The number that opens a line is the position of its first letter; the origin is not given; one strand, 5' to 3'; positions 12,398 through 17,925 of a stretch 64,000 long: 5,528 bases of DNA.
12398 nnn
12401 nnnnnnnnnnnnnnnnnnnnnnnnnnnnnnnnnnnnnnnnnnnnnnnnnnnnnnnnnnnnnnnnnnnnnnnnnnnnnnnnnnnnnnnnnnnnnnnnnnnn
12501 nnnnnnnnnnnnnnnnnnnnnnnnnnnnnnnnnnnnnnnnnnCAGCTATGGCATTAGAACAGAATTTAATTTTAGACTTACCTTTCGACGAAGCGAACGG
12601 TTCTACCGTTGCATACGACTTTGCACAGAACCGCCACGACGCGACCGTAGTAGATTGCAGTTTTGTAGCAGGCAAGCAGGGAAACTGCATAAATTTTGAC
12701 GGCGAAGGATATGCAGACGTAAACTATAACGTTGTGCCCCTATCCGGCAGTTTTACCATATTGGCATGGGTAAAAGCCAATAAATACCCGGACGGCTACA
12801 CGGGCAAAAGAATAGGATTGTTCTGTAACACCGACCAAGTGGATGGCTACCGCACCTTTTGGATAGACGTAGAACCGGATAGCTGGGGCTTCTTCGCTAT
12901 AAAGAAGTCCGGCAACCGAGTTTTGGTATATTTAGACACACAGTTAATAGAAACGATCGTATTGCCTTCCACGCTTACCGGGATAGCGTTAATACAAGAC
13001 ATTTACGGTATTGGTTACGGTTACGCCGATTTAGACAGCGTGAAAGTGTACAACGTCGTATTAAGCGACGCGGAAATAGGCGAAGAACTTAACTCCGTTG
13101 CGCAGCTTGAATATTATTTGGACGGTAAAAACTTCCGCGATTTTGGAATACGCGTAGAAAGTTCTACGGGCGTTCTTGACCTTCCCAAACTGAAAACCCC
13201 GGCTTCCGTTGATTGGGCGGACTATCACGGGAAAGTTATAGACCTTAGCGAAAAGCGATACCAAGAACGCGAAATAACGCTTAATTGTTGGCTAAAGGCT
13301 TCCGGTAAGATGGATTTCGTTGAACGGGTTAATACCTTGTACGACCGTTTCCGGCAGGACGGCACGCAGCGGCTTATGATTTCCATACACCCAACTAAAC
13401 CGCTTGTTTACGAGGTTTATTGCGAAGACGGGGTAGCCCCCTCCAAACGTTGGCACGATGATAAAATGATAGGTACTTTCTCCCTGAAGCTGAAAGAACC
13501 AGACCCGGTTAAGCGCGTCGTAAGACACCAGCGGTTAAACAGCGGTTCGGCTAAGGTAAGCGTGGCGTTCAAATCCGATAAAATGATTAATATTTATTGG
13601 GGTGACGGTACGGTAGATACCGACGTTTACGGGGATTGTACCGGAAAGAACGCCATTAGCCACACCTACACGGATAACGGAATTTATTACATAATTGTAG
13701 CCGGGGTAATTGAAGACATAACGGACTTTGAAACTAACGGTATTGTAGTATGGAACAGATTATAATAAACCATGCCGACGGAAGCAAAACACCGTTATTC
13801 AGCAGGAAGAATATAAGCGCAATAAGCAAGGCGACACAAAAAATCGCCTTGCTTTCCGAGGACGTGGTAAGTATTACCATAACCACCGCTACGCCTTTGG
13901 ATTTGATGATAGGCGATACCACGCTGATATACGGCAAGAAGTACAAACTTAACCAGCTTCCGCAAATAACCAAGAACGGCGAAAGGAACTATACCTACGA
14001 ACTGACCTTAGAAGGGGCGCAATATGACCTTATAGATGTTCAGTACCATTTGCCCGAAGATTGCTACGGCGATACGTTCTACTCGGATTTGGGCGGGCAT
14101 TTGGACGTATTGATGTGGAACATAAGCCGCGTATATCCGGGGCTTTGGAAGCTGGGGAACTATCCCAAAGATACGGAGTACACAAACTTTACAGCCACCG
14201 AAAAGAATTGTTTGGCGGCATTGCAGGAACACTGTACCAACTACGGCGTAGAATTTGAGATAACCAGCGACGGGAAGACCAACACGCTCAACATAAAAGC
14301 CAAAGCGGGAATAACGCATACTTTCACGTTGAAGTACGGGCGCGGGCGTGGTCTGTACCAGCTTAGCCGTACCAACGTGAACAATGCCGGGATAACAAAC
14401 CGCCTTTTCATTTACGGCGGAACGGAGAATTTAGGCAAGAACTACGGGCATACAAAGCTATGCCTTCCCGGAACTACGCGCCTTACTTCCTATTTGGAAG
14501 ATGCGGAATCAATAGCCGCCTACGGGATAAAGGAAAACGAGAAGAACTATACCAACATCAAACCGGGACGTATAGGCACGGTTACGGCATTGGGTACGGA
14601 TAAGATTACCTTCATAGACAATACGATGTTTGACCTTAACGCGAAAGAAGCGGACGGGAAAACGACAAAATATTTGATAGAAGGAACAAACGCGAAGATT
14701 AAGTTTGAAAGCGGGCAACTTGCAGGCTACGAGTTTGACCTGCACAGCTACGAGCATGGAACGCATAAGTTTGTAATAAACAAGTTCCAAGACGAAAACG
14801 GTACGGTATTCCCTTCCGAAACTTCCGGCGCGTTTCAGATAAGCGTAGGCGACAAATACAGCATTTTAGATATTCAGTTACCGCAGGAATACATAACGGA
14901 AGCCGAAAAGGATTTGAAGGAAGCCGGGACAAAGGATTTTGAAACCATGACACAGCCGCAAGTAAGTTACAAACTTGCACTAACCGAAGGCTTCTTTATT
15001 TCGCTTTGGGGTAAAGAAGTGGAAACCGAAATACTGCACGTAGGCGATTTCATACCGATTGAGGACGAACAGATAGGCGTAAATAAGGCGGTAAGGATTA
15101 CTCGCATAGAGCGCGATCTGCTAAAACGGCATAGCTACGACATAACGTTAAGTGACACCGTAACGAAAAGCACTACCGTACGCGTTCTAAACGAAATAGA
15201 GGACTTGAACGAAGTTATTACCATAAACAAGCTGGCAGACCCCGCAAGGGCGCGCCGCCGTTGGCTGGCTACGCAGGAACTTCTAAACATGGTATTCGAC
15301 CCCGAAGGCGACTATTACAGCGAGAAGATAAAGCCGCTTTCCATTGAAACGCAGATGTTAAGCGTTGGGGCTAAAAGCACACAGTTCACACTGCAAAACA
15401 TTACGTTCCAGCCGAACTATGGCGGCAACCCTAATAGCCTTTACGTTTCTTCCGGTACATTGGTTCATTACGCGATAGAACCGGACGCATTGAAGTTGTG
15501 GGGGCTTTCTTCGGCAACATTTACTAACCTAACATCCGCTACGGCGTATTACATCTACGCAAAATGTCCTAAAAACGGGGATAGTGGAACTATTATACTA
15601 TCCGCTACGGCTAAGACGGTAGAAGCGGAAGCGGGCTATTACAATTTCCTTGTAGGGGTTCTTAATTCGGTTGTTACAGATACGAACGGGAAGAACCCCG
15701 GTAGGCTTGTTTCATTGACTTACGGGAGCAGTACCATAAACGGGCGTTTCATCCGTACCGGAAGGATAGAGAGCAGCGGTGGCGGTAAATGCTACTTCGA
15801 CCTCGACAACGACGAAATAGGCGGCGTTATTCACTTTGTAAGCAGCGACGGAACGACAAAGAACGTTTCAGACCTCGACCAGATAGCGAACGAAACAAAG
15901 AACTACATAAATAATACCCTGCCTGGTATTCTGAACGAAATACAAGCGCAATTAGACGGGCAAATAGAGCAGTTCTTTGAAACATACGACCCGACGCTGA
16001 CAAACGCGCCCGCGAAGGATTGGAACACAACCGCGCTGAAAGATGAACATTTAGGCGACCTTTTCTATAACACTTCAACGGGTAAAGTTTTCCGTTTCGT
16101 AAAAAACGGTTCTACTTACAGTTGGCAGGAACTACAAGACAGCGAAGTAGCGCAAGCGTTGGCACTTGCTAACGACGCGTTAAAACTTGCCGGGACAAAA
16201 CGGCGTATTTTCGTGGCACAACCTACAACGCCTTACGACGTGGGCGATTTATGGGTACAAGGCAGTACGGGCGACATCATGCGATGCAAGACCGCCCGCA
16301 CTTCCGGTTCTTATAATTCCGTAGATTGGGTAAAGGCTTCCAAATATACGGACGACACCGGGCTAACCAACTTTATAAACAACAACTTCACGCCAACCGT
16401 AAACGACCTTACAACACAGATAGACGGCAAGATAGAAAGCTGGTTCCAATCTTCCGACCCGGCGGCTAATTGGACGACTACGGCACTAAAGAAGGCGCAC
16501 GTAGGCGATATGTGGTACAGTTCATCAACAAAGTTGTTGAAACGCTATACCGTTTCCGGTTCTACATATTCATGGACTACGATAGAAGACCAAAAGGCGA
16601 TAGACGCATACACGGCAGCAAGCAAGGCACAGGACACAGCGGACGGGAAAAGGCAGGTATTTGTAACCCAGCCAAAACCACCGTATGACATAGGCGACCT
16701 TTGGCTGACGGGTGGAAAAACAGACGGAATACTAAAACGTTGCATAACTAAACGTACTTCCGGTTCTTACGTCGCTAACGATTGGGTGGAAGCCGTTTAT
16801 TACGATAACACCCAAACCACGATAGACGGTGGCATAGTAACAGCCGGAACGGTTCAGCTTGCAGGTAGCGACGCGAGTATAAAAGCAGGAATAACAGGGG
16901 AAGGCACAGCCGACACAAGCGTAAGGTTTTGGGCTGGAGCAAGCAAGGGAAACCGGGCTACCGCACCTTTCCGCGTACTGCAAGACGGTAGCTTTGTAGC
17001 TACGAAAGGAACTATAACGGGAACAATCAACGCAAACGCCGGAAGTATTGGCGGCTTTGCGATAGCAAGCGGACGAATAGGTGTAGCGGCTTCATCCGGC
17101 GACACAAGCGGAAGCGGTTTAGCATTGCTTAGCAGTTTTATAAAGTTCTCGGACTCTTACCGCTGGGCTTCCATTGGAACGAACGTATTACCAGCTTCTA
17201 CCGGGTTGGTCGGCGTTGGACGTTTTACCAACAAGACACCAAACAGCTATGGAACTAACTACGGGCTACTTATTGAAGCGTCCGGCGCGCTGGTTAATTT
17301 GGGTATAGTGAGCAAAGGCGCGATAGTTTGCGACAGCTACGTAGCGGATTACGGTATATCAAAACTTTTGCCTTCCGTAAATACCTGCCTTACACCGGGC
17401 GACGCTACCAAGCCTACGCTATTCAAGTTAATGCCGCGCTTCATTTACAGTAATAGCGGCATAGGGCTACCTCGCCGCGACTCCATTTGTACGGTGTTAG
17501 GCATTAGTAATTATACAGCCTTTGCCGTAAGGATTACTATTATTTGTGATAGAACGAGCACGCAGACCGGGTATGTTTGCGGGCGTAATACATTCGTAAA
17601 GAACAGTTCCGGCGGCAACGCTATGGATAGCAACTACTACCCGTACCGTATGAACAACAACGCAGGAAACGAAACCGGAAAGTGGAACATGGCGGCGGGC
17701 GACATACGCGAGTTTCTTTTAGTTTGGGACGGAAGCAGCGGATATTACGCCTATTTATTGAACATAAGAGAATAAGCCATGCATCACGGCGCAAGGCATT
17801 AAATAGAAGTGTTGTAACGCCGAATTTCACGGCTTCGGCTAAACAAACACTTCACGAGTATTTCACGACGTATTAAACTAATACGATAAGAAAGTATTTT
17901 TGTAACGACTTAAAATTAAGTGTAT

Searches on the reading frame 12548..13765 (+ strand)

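Call 81: search_protein_families(library=phrogs, proteins=[window:12548-13765:+], max_evalue=0.001)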
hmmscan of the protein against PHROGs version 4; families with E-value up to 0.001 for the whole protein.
window:12548-13765:+ (405 aa): 3 families
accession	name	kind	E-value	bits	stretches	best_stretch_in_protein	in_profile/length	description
phrog_14220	-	unknown function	4.2e-181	603.4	1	1-405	1-401/401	-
phrog_6305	-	tail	5.5e-20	72.8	1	190-329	7-149/314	tail protein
phrog_5577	-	tail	0.00011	22.7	1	198-355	31-188/295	minor tail protein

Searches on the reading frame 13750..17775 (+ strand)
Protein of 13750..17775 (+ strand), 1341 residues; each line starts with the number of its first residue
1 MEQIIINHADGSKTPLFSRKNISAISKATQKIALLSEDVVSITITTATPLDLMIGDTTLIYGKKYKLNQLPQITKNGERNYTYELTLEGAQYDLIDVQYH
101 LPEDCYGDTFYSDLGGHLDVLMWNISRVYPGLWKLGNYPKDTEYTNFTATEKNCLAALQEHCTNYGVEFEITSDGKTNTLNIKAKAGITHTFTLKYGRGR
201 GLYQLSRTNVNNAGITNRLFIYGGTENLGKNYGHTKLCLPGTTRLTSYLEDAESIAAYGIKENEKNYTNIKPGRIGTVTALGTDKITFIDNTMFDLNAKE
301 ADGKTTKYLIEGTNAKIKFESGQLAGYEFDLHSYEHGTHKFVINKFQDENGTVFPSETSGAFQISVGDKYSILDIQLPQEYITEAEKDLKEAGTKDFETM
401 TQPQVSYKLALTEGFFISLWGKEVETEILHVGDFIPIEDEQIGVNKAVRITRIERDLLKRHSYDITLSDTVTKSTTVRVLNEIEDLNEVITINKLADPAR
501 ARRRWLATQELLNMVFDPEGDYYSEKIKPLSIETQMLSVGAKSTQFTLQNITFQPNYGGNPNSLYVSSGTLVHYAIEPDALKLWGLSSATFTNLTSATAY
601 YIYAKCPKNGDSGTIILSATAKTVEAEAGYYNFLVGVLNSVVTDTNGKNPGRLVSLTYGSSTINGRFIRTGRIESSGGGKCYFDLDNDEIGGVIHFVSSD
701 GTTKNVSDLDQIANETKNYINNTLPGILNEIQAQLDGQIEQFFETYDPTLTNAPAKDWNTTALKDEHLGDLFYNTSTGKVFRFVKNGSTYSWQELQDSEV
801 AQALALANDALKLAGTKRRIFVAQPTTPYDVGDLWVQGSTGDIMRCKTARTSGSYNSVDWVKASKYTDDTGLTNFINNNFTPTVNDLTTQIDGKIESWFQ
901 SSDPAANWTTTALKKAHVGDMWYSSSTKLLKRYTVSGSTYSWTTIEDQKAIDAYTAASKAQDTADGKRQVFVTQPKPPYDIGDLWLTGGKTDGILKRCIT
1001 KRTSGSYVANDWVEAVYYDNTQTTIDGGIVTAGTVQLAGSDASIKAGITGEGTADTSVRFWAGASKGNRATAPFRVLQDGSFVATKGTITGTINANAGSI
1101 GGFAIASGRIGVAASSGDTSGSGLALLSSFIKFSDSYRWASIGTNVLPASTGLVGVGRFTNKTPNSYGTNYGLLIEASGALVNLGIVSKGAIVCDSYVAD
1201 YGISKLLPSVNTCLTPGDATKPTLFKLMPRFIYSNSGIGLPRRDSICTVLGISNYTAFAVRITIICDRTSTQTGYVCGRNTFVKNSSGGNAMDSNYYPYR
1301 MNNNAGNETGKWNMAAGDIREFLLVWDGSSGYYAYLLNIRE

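Call 81: search_protein_families(library=phrogs, proteins=[window:13750-17775:+], max_evalue=0.001)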
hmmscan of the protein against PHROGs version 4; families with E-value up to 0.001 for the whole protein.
window:13750-17775:+ (1341 aa): 11 families
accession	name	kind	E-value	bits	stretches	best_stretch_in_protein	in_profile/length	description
phrog_19846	-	unknown function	0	1405.3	1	5-1222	3-1272/1272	-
phrog_31303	-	unknown function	1.4e-197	659.6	2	1-697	1-700/980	-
phrog_15074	-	unknown function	4e-138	463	2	247-689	277-718/1773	-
phrog_21973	-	tail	2.8e-82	277.3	2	713-878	697-862/3605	tail protein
phrog_16381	-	unknown function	1.2e-70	238.9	2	714-871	1553-1710/2681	-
phrog_38044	-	unknown function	1.7e-56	192.2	2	700-871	1131-1309/3576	-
phrog_22546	-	unknown function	4.3e-52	178.1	2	23-640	17-653/1386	-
phrog_17422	-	unknown function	5.4e-34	118.2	1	26-488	19-479/961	-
phrog_23593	-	tail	3.6e-32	111.2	2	773-902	320-445/2201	tail protein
phrog_9886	-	unknown function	1.3e-12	47.4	1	727-786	524-583/940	-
phrog_22322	-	tail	4.8e-05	23.1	1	387-469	264-342/562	tail protein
